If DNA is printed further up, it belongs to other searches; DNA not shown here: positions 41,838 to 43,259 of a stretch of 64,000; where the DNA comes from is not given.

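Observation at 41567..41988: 101-bp tandem duplication straddling the 3' end of the metF-fusion gene within the long rho leader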

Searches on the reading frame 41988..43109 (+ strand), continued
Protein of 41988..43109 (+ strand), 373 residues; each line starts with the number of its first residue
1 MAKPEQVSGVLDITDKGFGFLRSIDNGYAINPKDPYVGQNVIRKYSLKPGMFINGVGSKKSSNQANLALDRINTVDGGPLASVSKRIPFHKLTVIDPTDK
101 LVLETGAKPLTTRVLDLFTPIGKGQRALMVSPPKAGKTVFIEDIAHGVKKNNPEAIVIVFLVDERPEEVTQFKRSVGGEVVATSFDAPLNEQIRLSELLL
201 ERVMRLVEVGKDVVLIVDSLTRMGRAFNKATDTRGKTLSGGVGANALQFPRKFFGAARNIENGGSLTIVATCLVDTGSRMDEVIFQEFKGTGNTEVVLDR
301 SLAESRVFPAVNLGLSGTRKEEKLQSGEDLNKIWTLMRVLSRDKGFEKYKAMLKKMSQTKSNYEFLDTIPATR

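Call 40: find_encoding_contigs(protein=P0014, flank=2500, max_places=1)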
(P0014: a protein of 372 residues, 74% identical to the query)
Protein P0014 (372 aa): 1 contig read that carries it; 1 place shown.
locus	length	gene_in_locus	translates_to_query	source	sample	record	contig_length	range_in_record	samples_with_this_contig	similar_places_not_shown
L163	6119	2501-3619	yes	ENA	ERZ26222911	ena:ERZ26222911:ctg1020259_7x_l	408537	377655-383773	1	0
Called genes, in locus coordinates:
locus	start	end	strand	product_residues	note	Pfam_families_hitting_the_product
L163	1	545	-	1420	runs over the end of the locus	PF01869:BcrAD_BadFG, PF09989:DUF2229, PF06050:HGD-D (faint)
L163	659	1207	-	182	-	PF18306:LDcluster4, PF03641:Lysine_decarbox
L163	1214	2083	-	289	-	PF02219:MTHFR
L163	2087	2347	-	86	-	-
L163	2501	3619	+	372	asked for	PF07497:Rho_RNA_bind, PF00006:ATP-synt_ab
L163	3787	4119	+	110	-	PF02416:TatA_B_E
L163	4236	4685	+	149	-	-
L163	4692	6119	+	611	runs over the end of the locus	PF03600:CitMHS, PF02080:TrkA_C, PF00939:Na_sulph_symp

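Call 41: find_encoding_contigs(protein=P0021, flank=2500, max_places=1)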
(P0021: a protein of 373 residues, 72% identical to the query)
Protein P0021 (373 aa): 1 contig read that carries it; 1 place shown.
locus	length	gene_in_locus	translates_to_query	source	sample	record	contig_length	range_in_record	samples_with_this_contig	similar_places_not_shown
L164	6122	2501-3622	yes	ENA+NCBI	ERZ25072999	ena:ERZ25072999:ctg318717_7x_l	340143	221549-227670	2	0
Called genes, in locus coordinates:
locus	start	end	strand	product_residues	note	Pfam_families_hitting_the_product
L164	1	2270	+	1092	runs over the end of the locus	PF00069:Pkinase, PF07714:PK_Tyr_Ser-Thr, PF13570:Beta-prop_ACSF4, PF23381:Beta-prop_IFT122_1st, PF23414:Beta-prop_EML_2, PF24796:WDR55, PF24807:WD40_CDC20-Fz, PF25172:Beta-prop_WDR3_2nd, +47 more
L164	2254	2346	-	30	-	-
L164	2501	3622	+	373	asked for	PF07497:Rho_RNA_bind, PF00006:ATP-synt_ab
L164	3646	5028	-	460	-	PF00072:Response_reg, PF00158:Sigma54_activat, PF14532:Sigma54_activ_2, PF00004:AAA (weak), PF07724:AAA_2 (weak), PF25601:AAA_lid_14, PF02954:HTH_8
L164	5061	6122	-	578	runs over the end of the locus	PF01590:GAF, PF13185:GAF_2, PF02518:HATPase_c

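Call 42: find_encoding_contigs(protein=P0026, flank=2500, max_places=1)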
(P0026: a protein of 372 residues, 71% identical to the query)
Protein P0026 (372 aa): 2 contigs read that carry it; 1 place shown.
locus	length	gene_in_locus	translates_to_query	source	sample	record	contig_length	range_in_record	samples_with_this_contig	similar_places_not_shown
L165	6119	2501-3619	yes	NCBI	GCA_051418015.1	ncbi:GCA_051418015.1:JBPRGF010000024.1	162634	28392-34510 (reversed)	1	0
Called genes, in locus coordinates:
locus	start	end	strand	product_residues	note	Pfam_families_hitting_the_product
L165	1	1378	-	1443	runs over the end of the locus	PF01869:BcrAD_BadFG, PF09989:DUF2229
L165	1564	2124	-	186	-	PF18306:LDcluster4, PF03641:Lysine_decarbox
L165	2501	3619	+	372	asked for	PF07497:Rho_RNA_bind, PF00006:ATP-synt_ab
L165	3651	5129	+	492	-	PF01743:PolyA_pol, PF12627:PolyA_pol_RNAbd, PF13735:tRNA_NucTran2_2 (faint), PF01966:HD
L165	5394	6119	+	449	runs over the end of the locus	PF12838:Fer4_7 (weak), PF13183:Fer4_8, PF13237:Fer4_10 (faint), PF13534:Fer4_17, PF02754:CCG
